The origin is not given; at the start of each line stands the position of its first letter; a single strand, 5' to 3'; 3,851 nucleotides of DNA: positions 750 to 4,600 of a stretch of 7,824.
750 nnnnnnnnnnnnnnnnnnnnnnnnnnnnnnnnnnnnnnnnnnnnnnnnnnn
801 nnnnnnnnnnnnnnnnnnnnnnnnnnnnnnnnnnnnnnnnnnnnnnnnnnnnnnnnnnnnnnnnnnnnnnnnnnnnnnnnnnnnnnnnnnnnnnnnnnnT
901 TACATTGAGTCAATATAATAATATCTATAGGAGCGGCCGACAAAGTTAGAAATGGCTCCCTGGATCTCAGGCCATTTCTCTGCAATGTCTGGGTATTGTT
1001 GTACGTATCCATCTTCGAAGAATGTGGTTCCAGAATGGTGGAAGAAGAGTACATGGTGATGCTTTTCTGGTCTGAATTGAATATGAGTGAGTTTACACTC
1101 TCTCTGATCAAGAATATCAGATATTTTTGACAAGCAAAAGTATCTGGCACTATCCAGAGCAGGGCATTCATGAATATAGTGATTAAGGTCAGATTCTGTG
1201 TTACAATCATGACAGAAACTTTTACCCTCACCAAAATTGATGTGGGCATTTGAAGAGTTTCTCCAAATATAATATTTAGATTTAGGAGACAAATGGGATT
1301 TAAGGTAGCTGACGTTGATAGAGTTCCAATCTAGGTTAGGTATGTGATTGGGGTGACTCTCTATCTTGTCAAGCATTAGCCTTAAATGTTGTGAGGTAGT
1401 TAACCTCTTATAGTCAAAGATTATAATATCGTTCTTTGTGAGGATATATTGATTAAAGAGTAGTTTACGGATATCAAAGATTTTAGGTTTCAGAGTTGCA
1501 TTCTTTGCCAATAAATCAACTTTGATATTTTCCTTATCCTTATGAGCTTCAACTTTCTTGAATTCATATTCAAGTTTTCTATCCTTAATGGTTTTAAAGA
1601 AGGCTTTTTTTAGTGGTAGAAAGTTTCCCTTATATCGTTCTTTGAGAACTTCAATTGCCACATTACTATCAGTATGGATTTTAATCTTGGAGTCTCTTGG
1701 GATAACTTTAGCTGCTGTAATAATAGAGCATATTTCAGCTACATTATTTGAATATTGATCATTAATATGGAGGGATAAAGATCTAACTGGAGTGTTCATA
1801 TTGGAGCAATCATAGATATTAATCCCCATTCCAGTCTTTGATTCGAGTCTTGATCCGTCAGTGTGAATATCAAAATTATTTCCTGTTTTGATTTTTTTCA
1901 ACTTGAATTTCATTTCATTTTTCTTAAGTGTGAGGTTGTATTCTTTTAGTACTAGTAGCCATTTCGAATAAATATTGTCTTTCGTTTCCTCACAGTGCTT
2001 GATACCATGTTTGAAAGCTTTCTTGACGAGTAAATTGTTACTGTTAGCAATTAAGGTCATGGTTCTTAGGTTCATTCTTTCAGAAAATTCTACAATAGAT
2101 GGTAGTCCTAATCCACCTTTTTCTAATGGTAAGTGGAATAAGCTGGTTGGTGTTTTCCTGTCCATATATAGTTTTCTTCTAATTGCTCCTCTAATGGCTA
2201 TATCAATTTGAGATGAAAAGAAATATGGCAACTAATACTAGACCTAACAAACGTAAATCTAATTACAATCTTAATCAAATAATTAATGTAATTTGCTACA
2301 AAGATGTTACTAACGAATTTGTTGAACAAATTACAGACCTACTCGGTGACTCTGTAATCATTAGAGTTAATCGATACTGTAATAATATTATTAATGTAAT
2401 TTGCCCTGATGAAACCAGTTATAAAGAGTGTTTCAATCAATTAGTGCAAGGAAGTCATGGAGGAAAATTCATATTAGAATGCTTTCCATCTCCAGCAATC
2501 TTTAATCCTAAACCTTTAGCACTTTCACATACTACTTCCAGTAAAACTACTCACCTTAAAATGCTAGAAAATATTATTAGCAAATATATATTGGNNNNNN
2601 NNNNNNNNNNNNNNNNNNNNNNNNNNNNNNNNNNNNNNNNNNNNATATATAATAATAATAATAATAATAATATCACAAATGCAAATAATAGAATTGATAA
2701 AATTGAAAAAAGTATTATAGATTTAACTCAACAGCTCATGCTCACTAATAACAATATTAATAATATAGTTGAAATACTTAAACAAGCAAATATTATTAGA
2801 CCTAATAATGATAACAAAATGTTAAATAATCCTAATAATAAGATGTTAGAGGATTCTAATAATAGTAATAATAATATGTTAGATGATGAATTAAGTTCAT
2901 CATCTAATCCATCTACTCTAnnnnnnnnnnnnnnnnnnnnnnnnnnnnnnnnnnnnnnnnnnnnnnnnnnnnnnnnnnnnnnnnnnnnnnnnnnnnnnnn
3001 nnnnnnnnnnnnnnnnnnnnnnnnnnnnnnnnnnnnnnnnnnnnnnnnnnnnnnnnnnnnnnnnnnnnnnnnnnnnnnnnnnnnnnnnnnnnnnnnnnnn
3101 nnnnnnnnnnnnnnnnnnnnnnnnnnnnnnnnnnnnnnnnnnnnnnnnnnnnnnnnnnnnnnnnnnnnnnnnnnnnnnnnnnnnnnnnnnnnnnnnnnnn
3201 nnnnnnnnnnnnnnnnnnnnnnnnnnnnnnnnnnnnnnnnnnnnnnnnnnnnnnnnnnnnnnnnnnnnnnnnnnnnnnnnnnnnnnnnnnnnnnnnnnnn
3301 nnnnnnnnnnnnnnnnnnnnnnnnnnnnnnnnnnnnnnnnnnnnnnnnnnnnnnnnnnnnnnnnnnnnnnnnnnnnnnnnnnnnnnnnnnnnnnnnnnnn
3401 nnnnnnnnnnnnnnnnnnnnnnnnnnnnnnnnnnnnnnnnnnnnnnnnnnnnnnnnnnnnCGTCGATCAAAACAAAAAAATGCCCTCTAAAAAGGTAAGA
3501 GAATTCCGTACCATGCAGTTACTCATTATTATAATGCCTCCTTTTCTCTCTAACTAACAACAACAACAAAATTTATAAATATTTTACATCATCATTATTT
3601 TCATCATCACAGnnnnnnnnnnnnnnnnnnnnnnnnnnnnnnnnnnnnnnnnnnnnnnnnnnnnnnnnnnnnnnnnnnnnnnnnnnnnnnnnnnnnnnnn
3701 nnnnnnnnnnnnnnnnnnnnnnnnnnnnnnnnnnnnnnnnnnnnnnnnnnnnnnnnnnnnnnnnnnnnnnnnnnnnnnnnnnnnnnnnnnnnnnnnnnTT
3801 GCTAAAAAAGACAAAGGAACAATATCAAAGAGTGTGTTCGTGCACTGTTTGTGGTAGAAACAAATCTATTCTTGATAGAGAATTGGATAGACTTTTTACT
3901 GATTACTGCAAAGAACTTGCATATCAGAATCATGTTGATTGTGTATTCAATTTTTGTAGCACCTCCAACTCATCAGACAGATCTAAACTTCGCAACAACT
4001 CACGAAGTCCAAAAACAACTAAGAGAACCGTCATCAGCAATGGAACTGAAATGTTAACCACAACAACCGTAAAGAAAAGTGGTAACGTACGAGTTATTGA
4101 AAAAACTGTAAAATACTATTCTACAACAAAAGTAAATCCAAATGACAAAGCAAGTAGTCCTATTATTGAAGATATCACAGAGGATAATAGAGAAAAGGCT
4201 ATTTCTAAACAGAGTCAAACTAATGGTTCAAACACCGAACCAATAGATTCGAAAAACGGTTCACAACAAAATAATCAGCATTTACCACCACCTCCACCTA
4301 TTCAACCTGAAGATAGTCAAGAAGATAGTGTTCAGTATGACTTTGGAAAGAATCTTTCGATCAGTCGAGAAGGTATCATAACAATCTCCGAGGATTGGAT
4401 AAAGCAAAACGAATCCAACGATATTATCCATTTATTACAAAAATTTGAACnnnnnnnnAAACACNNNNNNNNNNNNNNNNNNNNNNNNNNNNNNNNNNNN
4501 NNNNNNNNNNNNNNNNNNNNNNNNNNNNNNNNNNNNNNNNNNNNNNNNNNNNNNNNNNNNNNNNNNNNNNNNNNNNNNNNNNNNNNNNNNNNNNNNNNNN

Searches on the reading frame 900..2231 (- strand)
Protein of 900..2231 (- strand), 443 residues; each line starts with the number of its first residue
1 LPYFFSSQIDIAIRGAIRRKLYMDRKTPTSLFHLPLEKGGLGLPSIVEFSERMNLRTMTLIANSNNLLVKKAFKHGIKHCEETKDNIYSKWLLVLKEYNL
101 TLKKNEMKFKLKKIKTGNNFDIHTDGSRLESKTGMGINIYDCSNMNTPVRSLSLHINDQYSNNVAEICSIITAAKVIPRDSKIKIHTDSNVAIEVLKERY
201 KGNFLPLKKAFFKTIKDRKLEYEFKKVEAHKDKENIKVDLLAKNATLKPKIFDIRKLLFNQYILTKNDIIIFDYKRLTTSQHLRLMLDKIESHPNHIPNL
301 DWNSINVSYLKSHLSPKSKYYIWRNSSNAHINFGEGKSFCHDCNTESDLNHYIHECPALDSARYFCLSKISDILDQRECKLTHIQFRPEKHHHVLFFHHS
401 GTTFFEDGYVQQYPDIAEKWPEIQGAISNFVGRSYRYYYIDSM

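Call 11: search_protein_families(library=pfam, proteins=[window:900-2231:-], max_evalue=0.1)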
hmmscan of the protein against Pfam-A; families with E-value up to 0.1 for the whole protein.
window:900-2231:- (443 aa): 1 family
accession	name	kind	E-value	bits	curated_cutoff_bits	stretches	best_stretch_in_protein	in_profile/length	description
PF00075.30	RNase_H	-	1.4e-11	45.2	25.8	1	121-245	5-139/141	RNase H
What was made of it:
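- Checked: ORF 2231..900 (-) is open for 443 aa and contains a Pfam RNase_H domain (E=1.4e-11, call 11).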

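Call 63: search_solved_structures(query=window:900-2231:-, max_evalue=1)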
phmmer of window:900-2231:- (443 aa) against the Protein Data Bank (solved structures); distinct sequences matched with E-value up to 1: 2.
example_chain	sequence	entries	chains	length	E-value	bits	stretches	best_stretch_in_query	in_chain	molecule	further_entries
3d6n_B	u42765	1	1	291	0.24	13.6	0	191-240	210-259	Aspartate carbamoyltransferase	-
4bjh_B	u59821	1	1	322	0.32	13.2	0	191-240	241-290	ASPARTATE CARBAMOYLTRANSFERASE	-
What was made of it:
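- On Non-LTR (LINE-like) retroelement, for the upstream ORF 2231..900: No solved-structure relative was found (call 63).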

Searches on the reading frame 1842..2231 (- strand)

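Call 65: search_protein_families(library=pfam, proteins=[window:1842-2231:-], max_evalue=10)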
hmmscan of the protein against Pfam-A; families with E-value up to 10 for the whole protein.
window:1842-2231:- (130 aa): 2 families
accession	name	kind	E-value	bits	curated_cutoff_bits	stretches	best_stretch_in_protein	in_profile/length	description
PF11682.14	Zn_ribbon_11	-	0.091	12.8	24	1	75-89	16-30/37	Probable zinc-ribbon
PF17252.7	DUF5319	-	0.12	13.1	27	1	51-108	34-92/121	Family of unknown function (DUF5319)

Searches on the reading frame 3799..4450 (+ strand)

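Call 11: search_protein_families(library=pfam, proteins=[window:3799-4450:+], max_evalue=0.1)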
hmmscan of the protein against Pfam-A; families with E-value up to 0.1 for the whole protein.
window:3799-4450:+ (217 aa): 1 family
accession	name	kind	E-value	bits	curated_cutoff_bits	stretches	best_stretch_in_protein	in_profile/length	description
PF13945.11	NST1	-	3.7e-08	34.2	25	1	1-47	133-180/193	Salt tolerance down-regulator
